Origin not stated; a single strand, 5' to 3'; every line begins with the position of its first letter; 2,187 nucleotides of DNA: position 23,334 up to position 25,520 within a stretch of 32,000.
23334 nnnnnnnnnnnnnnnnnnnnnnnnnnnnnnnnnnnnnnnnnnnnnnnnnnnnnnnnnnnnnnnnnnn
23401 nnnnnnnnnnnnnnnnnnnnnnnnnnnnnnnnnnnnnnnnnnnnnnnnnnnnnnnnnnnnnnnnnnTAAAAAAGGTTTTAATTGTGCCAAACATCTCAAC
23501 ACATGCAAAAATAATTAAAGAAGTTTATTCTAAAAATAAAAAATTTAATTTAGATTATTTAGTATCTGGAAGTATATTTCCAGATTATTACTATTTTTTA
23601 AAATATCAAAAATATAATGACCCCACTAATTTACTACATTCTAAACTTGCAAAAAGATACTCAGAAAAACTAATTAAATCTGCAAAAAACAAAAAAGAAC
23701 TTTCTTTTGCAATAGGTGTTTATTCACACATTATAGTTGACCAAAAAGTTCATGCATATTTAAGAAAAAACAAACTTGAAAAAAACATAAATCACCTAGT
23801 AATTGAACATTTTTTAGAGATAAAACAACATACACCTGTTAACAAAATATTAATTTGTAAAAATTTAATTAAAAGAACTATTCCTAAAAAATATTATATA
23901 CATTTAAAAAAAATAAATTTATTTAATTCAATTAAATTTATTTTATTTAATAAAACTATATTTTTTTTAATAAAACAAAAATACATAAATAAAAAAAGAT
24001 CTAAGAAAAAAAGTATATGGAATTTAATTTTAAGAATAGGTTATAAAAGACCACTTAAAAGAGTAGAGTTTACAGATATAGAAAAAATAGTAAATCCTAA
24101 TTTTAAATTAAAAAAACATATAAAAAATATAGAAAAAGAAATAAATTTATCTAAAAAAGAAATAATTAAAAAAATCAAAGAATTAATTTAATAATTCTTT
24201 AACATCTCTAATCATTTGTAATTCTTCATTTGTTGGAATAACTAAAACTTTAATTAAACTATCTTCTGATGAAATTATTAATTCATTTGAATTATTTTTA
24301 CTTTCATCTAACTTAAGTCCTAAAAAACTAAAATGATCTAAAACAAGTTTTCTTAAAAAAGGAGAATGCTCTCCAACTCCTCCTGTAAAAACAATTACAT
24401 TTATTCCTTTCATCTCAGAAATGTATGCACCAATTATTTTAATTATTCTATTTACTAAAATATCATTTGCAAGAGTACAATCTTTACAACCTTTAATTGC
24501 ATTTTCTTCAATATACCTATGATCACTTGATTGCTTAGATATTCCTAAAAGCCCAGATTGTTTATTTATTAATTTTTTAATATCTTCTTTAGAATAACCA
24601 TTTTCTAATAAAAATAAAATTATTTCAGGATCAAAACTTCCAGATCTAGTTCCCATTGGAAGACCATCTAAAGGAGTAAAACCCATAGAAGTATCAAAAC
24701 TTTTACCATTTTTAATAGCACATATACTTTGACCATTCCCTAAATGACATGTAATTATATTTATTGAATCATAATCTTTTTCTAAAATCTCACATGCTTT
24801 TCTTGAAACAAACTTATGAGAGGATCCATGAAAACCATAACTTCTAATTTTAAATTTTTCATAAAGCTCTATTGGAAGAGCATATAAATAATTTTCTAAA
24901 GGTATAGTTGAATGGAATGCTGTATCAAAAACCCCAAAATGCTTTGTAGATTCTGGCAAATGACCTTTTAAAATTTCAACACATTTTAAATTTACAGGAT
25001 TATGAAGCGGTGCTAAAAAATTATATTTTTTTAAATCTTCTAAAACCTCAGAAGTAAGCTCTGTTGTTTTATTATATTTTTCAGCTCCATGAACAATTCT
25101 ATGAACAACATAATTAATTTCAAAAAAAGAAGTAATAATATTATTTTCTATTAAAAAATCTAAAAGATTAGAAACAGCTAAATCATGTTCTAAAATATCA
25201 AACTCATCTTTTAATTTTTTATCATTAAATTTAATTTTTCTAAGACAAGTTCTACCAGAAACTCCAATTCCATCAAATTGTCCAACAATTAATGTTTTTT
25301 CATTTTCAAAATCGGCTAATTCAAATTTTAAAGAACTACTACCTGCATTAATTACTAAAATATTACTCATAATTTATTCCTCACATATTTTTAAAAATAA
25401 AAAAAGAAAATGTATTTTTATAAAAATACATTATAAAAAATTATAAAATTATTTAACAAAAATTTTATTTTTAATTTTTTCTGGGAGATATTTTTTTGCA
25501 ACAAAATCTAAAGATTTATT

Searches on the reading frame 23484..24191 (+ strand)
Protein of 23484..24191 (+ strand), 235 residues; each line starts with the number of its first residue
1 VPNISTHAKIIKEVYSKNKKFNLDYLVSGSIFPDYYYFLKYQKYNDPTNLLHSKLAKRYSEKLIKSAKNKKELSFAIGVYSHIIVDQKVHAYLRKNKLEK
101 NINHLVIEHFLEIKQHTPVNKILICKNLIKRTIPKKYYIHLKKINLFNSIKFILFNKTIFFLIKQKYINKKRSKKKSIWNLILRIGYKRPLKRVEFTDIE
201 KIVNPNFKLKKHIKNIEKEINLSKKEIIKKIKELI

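Call 25: search_protein_families(library=pfam, proteins=[window:23484-24191:+], max_evalue=0.0001)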
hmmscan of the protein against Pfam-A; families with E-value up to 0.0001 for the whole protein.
window:23484-24191:+ (235 aa): 2 families
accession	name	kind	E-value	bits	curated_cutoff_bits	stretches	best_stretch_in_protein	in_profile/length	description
PF00882.24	Zn_dep_PLPC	-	3.9e-13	50.1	26.8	1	12-126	14-141/167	Zinc dependent phospholipase C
PF13803.12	DUF4184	-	5.8e-05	23.4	25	0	1-44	1-45/229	Domain of unknown function (DUF4184)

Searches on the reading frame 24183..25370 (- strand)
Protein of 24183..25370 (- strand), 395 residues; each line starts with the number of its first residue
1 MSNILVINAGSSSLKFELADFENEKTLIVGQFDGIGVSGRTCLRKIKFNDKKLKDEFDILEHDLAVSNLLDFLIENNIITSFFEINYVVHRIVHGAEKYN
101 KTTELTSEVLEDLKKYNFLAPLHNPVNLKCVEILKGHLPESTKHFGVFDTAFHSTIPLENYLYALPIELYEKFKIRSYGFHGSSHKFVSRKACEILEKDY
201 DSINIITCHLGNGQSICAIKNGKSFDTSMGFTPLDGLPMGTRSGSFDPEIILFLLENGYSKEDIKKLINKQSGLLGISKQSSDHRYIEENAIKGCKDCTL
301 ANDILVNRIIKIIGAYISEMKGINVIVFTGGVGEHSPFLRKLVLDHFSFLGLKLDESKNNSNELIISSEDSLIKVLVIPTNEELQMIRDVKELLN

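Call 25: search_protein_families(library=pfam, proteins=[window:24183-25370:-], max_evalue=0.0001)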
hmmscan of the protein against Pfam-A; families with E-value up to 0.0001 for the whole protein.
window:24183-25370:- (395 aa): 1 family
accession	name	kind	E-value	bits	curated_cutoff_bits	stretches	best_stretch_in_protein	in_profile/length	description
PF00871.23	Acetate_kinase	-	2.3e-130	435.2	22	1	4-386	2-390/392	Acetokinase family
